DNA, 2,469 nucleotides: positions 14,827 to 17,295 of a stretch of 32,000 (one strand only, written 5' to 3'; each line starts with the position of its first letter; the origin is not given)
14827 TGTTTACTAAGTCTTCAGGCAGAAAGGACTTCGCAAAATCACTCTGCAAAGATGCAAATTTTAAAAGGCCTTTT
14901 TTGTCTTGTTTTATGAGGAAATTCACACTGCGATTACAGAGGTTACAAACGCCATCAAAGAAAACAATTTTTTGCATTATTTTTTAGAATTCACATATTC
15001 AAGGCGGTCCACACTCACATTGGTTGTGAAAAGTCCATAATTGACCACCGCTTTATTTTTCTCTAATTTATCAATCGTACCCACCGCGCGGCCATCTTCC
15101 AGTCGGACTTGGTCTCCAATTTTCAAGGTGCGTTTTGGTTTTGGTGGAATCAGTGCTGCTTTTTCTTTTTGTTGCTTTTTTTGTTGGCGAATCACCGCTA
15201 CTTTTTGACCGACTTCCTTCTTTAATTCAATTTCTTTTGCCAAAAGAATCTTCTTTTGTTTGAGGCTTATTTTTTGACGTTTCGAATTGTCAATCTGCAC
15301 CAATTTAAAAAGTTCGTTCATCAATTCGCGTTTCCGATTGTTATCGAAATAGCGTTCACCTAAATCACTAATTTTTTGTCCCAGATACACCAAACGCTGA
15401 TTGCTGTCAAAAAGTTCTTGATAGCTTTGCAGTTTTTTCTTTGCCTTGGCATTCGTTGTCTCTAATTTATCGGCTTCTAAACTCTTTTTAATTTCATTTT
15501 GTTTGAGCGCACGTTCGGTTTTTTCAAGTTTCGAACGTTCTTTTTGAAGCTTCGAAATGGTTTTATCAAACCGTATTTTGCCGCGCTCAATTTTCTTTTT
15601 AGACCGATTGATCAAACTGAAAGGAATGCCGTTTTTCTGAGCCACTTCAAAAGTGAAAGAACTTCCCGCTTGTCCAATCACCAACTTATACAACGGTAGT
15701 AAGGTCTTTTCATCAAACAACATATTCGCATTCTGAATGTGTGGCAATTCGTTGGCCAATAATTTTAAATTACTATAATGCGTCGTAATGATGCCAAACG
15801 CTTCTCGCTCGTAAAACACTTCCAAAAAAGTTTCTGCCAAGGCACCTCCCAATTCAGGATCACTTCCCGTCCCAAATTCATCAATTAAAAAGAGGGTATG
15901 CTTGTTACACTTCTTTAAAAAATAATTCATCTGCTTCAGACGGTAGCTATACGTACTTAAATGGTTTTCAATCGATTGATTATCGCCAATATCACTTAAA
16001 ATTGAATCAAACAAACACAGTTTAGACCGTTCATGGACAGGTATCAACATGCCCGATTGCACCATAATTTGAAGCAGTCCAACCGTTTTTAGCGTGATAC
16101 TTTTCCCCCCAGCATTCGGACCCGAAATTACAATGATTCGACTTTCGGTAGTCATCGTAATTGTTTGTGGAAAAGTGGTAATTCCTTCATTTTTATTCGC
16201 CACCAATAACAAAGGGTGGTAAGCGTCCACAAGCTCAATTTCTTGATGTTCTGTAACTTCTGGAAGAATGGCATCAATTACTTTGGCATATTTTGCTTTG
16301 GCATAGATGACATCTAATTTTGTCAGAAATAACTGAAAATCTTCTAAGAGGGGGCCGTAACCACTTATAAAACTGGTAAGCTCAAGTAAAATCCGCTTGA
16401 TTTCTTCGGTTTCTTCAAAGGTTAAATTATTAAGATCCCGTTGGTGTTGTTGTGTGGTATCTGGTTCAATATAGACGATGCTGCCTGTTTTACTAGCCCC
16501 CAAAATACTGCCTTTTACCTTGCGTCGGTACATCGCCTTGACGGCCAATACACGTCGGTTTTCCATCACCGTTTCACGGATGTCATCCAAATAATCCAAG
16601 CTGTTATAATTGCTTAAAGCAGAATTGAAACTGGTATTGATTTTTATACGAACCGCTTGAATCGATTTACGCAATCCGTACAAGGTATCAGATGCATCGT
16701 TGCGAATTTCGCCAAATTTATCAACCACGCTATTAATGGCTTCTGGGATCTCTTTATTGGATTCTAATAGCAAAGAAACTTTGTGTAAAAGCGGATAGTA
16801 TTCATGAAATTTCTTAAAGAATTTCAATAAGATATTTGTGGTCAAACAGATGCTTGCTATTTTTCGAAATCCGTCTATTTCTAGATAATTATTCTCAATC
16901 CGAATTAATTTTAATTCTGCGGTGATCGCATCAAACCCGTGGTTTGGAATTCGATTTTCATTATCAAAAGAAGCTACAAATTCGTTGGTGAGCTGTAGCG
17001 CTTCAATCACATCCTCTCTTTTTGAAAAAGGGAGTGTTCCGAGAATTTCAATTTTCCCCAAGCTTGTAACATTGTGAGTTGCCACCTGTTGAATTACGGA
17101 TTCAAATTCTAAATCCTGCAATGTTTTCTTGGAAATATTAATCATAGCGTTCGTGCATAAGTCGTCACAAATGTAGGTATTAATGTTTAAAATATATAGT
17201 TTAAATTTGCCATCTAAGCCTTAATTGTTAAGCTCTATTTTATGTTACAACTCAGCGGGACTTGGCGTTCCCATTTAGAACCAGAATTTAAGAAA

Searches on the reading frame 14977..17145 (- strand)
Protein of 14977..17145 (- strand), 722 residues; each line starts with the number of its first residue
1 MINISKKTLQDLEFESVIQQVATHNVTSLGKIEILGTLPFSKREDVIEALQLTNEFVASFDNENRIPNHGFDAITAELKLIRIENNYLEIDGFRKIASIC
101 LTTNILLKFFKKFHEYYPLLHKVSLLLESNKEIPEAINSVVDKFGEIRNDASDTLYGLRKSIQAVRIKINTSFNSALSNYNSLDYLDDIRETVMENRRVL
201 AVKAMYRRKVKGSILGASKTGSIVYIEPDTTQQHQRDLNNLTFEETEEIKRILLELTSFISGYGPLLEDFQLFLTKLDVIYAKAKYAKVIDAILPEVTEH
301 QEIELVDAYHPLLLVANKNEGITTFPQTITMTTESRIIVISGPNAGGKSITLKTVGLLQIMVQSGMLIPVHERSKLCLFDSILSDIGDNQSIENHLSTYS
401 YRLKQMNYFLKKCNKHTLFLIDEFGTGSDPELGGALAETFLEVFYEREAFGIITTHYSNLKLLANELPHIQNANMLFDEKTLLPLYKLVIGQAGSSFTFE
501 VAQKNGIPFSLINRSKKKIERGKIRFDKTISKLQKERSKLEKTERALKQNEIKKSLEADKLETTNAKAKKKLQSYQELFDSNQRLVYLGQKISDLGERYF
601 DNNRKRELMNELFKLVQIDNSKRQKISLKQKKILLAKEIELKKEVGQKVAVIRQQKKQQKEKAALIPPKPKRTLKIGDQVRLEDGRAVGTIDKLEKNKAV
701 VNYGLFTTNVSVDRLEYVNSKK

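Call 6: search_protein_families(library=pfam, proteins=[window:14977-17145:-], max_evalue=0.001)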
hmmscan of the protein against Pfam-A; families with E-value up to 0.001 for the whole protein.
window:14977-17145:- (722 aa): 3 families
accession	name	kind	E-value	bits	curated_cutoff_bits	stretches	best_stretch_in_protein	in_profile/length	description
PF00488.27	MutS_V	-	4.9e-32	111.9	30.2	1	338-520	1-185/188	MutS domain V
PF02699.20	YajC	-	0.00046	20.4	28.2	0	651-713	17-72/78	Preprotein translocase subunit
PF20297.4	MSSS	-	0.00089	19.3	26.8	0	676-715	1-42/42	MutS2 and Smr-associated SH3 domain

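Call 85: search_protein_families(library=padloc, proteins=[window:14977-17145:-], max_evalue=0.001)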
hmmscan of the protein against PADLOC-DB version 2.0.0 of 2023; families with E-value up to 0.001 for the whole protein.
window:14977-17145:- (722 aa): 1 family
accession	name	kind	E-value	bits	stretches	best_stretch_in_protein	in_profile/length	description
PDLC02335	AbiLi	-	2.8e-07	27.9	0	326-403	64-123/326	AbiLi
